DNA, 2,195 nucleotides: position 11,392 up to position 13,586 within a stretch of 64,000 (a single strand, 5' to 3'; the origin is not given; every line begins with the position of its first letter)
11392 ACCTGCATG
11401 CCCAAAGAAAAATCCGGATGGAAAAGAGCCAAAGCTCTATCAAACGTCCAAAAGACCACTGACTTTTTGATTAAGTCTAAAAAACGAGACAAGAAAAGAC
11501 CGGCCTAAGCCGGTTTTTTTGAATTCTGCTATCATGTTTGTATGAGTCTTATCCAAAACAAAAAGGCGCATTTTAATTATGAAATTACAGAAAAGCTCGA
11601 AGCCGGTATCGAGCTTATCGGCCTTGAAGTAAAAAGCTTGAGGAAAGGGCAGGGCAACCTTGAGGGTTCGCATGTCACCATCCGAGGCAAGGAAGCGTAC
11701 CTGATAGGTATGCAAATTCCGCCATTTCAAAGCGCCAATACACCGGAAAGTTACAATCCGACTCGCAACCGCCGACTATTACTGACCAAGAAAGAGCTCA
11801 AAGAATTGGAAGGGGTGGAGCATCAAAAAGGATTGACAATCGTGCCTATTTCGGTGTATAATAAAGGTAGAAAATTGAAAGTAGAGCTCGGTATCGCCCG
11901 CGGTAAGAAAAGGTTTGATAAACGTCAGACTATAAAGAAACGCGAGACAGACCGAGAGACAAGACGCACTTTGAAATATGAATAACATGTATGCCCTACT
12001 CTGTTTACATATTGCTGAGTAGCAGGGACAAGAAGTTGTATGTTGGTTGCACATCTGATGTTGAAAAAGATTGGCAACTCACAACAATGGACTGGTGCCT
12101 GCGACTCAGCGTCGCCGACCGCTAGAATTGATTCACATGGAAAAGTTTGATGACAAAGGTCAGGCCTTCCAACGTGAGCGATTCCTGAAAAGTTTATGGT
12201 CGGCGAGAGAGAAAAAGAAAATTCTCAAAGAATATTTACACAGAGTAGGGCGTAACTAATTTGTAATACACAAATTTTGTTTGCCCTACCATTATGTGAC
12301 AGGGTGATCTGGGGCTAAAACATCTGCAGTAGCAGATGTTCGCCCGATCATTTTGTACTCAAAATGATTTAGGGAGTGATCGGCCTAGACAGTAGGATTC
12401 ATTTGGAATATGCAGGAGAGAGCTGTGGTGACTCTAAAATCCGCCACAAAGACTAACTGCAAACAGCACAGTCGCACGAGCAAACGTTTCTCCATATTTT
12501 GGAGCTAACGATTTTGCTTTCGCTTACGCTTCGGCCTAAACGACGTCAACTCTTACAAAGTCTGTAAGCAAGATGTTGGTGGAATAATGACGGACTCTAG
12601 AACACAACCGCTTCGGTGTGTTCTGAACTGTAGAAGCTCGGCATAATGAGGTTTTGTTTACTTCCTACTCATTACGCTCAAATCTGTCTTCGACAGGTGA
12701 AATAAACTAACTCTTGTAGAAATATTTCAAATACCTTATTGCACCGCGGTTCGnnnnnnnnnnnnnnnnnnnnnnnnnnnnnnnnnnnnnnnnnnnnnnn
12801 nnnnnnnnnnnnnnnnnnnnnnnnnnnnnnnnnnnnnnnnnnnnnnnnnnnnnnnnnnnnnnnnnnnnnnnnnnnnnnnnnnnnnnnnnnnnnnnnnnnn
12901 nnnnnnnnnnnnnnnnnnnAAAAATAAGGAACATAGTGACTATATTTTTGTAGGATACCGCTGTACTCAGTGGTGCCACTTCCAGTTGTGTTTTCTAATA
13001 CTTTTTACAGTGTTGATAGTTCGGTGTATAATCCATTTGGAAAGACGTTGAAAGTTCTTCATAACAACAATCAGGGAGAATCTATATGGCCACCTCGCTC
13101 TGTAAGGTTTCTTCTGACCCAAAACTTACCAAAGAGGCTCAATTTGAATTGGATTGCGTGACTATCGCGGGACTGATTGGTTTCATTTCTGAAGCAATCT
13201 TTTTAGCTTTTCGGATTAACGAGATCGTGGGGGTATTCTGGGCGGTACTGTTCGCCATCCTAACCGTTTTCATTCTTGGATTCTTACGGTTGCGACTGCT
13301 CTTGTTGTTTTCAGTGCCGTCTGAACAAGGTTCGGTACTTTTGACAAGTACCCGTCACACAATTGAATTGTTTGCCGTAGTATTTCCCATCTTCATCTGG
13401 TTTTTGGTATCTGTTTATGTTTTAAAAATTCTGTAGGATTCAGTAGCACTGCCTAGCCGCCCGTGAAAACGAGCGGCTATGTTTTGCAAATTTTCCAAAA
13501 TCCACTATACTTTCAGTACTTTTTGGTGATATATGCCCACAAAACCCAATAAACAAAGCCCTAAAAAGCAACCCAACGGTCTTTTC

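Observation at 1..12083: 12-kb fold-back palindrome: an intact arm mirrored by an arm decayed into pseudogenes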

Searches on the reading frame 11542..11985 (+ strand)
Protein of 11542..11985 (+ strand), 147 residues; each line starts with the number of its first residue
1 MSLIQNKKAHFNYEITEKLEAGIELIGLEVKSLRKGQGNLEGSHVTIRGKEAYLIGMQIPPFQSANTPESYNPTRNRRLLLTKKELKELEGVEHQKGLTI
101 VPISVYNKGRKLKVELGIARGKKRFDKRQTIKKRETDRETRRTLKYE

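Call 7: search_protein_families(library=pfam, proteins=[window:11542-11985:+], max_evalue=0.01)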
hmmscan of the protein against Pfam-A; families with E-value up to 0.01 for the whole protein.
window:11542-11985:+ (147 aa): 1 family
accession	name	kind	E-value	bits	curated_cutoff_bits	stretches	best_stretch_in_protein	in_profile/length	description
PF01668.23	SmpB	-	3.2e-50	170.2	27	1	4-145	2-142/143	SmpB protein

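Call 14: find_encoding_contigs(protein=window:11542-11985:+, flank=10000, max_places=10)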
Protein window:11542-11985:+ (147 aa): 1 contig read that carries it; 1 place shown.
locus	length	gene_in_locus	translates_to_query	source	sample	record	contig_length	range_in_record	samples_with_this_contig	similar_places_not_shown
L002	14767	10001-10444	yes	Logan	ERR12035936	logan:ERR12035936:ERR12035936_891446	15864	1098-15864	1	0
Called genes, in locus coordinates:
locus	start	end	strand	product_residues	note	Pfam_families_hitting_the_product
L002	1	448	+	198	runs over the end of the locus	PF00334:NDK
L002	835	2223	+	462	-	PF00753:Lactamase_B, PF23023:Anti-Pycsar_Apyc1, PF16661:Lactamase_B_6, PF12706:Lactamase_B_2 (weak), PF10996:Beta-Casp, PF07521:RMMBL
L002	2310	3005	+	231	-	-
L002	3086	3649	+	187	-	-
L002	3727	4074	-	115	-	PF00453:Ribosomal_L20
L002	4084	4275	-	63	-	PF01632:Ribosomal_L35p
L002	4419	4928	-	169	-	PF05198:IF3_N, PF00707:IF3_C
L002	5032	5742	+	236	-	PF02683:DsbD_TM, PF13386:DsbD_2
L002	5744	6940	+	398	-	PF00578:AhpC-TSA, PF08534:Redoxin, PF13905:Thioredoxin_8, PF17991:Thioredoxin_10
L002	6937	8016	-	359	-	PF13091:PLDc_2, PF00614:PLDc (faint), PF13091:PLDc_2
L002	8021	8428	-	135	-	PF08570:DUF1761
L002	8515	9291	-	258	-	-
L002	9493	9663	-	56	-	-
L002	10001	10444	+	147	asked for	PF01668:SmpB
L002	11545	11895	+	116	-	-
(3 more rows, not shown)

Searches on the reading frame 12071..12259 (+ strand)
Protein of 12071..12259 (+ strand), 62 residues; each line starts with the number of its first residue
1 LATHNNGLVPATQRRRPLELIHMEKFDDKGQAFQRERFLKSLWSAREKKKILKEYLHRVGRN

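Call 7: search_protein_families(library=pfam, proteins=[window:12071-12259:+], max_evalue=0.01)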
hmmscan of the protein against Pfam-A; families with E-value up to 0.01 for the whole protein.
window:12071-12259:+ (62 aa): 1 family
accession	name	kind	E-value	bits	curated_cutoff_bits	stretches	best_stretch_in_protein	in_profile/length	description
PF01541.30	GIY-YIG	-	0.00029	21.5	22.6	1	2-45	28-74/78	GIY-YIG catalytic domain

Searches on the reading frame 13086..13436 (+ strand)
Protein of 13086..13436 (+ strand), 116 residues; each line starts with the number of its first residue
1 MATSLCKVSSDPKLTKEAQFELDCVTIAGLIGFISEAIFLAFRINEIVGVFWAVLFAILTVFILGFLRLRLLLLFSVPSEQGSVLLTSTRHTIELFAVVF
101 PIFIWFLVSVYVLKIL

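Call 38: list_cluster_members(proteins=[window:13086-13436:+, window:19707-20750:+, window:20800-21579:-, window:21590-22312:-, window:22743-23384:-, window:23452-24588:+, window:24746-25459:+, window:26495-28279:+, window:29832-31034:+, window:38336-40033:+])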
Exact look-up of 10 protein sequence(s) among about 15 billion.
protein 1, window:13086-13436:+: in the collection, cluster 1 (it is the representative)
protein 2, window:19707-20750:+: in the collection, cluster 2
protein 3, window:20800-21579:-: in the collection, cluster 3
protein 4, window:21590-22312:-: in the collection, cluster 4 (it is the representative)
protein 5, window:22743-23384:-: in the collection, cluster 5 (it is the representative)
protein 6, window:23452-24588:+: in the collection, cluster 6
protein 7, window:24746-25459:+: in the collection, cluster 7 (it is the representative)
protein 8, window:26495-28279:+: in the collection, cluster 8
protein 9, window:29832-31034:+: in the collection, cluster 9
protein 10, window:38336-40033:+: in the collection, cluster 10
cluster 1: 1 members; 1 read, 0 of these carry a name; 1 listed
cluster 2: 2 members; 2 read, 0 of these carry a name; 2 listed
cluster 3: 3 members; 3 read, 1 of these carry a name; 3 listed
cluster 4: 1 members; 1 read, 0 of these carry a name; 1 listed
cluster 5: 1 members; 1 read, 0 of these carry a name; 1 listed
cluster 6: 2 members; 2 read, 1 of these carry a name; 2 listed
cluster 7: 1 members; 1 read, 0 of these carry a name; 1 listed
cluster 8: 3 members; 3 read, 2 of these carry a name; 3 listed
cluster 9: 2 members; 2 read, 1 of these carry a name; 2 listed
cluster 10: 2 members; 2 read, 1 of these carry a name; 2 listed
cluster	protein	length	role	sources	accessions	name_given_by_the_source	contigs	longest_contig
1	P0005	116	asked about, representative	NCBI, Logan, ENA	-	-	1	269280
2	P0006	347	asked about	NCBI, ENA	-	-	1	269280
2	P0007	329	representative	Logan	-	-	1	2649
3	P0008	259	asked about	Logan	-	-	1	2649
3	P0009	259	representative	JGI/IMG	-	O-methyltransferase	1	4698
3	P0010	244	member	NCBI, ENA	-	-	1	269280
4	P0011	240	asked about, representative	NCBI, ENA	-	-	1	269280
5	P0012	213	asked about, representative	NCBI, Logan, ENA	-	-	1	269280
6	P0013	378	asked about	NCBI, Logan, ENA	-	-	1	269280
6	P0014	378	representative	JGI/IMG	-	type IV pilus assembly protein PilM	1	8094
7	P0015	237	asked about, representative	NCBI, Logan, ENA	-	-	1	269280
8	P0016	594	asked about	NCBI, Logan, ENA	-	-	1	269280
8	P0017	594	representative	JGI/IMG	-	type IV pilus assembly protein PilB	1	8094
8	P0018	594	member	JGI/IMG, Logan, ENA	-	type IV pilus assembly protein PilB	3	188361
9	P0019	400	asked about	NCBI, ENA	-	-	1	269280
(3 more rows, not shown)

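Call 53: search_protein_families(library=pfam, proteins=[window:13086-13436:+])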
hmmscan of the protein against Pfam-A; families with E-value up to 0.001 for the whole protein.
window:13086-13436:+ (116 aa): 0 families
